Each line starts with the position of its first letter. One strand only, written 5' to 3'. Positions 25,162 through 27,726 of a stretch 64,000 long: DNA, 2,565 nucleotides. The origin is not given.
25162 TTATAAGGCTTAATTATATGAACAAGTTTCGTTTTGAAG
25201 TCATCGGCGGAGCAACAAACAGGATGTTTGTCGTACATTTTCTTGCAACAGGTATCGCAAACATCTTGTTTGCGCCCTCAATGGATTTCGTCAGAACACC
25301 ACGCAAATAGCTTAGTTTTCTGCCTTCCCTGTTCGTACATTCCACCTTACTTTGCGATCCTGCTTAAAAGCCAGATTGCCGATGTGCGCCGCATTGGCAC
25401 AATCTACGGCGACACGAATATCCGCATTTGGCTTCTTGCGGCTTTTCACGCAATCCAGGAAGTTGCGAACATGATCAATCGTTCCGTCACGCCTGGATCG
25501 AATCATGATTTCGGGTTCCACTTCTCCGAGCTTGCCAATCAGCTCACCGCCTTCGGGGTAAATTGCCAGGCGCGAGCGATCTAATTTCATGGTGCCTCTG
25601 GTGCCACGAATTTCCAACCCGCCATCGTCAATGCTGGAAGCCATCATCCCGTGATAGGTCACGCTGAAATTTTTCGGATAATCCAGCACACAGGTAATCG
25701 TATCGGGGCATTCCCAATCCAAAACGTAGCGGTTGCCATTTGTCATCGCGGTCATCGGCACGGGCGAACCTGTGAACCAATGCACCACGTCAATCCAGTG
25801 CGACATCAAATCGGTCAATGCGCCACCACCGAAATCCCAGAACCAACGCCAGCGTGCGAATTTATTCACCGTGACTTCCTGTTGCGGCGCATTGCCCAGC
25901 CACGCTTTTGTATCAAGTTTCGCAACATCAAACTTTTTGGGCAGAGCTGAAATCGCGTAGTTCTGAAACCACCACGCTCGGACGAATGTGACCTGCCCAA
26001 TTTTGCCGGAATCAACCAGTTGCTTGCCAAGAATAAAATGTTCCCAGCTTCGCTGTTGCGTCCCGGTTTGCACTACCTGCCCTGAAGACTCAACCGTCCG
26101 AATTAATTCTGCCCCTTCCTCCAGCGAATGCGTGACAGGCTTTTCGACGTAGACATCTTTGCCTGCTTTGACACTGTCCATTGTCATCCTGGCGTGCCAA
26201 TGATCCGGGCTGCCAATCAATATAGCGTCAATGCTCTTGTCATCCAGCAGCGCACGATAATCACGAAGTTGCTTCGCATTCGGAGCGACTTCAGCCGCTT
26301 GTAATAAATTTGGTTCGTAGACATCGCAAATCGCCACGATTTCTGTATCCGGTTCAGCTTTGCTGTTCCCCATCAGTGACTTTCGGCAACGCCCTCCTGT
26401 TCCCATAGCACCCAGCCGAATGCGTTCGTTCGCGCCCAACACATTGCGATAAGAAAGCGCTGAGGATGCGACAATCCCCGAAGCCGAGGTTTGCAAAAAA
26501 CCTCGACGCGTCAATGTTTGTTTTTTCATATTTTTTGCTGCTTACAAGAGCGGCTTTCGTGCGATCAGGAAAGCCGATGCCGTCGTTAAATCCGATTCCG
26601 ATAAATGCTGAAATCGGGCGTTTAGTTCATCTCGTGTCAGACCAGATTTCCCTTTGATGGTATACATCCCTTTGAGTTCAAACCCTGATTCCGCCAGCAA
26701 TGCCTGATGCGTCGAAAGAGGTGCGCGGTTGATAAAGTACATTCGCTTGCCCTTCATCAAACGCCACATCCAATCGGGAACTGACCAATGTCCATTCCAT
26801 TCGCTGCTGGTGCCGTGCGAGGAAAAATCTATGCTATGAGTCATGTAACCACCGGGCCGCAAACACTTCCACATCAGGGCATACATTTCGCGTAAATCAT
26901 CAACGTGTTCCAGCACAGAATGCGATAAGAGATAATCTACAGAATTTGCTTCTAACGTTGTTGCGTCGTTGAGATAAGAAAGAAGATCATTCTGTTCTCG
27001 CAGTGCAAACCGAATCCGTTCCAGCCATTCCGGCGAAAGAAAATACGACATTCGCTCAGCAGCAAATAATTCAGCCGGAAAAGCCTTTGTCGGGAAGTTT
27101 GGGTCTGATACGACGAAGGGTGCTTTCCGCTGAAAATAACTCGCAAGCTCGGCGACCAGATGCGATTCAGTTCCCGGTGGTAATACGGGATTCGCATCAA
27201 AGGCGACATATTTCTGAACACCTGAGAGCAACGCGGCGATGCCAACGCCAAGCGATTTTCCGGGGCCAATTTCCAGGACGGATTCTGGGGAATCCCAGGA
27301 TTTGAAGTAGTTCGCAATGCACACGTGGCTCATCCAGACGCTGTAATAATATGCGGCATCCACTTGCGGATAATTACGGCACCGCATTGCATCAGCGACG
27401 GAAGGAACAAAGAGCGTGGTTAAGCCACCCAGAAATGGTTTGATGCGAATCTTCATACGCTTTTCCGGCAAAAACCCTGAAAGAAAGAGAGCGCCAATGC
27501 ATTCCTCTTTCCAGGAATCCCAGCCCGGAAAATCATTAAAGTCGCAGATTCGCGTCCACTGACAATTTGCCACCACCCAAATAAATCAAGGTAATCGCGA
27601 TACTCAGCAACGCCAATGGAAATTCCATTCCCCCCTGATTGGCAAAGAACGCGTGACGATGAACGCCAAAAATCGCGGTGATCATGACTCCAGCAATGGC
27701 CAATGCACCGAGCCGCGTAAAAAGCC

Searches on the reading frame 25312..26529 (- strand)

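Call 77: search_protein_families(library=pfam, proteins=[window:25312-26529:-], max_evalue=0.001)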
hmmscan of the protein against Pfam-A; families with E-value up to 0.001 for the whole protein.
window:25312-26529:- (405 aa): 4 families
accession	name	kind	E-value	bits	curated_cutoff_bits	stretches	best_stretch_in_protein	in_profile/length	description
PF22725.1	GFO_IDH_MocA_C3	-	4.7e-20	72.3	27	1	169-314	5-123/124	GFO/IDH/MocA C-terminal domain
PF01408.29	GFO_IDH_MocA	-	1.6e-19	71.2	24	1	38-156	2-119/120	Oxidoreductase family, NAD-binding Rossmann fold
PF02894.22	GFO_IDH_MocA_C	-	1.7e-14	54.6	22.9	1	220-392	25-214/218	Oxidoreductase family, C-terminal alpha/beta domain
PF19051.5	GFO_IDH_MocA_C2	-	1.2e-08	35.2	23.3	1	185-254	32-102/254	Oxidoreductase family, C-terminal alpha/beta domain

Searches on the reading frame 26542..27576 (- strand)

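Call 77: search_protein_families(library=pfam, proteins=[window:26542-27576:-], max_evalue=0.001)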
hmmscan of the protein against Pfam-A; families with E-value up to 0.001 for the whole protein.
window:26542-27576:- (344 aa): 3 families
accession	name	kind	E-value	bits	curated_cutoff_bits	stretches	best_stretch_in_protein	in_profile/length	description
PF13489.12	Methyltransf_23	-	1e-07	32.3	27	1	95-283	21-146/164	Methyltransferase domain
PF08241.18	Methyltransf_11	-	1.9e-07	32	21.2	1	180-245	26-93/95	Methyltransferase domain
PF08242.18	Methyltransf_12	-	1.9e-05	25.8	30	1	182-244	30-97/98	Methyltransferase domain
